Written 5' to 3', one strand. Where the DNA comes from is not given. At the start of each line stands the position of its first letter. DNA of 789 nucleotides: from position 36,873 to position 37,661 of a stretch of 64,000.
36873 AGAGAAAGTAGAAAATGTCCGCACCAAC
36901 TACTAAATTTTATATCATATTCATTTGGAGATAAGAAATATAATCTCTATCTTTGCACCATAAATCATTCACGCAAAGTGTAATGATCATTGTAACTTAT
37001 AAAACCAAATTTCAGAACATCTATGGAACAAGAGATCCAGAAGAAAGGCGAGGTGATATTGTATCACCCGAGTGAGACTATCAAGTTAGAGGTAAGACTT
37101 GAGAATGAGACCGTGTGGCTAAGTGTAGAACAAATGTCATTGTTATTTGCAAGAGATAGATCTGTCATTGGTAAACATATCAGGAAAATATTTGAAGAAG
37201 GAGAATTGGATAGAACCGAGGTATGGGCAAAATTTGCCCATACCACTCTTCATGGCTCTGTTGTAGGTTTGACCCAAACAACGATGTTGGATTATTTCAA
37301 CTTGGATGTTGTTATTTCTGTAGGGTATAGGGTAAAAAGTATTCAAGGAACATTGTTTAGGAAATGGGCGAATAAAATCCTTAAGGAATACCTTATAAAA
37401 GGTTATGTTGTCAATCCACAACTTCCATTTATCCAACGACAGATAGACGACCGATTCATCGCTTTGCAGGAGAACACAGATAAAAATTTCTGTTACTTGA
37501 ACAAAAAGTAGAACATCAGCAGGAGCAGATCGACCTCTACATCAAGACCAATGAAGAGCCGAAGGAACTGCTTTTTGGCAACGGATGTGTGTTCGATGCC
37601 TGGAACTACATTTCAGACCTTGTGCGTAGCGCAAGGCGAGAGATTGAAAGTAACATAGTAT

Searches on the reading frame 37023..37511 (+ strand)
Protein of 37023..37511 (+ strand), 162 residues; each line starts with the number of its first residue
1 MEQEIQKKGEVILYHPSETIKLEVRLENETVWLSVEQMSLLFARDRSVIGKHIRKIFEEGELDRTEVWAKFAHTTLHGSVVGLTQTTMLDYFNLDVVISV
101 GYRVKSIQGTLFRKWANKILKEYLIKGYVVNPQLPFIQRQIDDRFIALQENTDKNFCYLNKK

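Call 3: search_protein_families(library=pfam, proteins=[window:37023-37511:+], max_evalue=0.1)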
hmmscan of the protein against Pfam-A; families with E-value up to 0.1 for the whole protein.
window:37023-37511:+ (162 aa): 1 family
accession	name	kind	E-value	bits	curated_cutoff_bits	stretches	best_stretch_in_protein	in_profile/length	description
PF13310.11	Virulence_RhuM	-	1.8e-18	67.2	33.7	1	69-133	4-65/252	Virulence protein RhuM family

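Call 4: search_protein_families(library=ncbifam, proteins=[window:37023-37511:+], max_evalue=0.1)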
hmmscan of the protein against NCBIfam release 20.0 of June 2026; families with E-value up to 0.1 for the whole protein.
window:37023-37511:+ (162 aa): 1 family
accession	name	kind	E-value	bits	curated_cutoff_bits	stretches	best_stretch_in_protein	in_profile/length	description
NF011009.0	PRK14435.1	equivalog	0.059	13.5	119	0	106-131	11-36/90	acylphosphatase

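Call 5: search_protein_families(library=padloc, proteins=[window:37023-37511:+], max_evalue=0.1)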
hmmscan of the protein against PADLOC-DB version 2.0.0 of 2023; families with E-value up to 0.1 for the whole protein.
window:37023-37511:+ (162 aa): 38 families (the best 25 are shown)
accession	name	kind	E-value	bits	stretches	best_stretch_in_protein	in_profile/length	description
PDLC04879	PDC-S05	-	5.6e-53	178.2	1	6-151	2-143/285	-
PDLC04965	PDC-S23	-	3.9e-48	162.5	1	7-134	3-128/327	-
PDLC04858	PDC-S05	-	7.5e-47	156.5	1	7-133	3-124/138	-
PDLC04843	PDC-S05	-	1.4e-45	153.9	1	7-131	4-123/330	-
PDLC04854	PDC-S05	-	2.3e-45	152.9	1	9-134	4-127/212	-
PDLC04964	PDC-S23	-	1.1e-44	151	1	11-154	6-147/331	-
PDLC04872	PDC-S05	-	2.1e-44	149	1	7-134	3-128/152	-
PDLC04963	PDC-S23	-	4.9e-43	145.7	1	10-133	3-119/312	-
PDLC04874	PDC-S05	-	1e-42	143.5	1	10-133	7-123/165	-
PDLC04853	PDC-S05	-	2.3e-42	143.4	1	7-133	4-128/336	-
PDLC04870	PDC-S05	-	2.7e-42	142.6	1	1-133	1-128/214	-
PDLC04851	PDC-S05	-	2.8e-40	136.4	1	1-133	1-132/342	-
PDLC04876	PDC-S05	-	9.8e-40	134.1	1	2-134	2-131/174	-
PDLC04852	PDC-S05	-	3.6e-39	132.6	1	4-132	6-132/346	-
PDLC04868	PDC-S05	-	4.5e-37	125.9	1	7-131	4-126/335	-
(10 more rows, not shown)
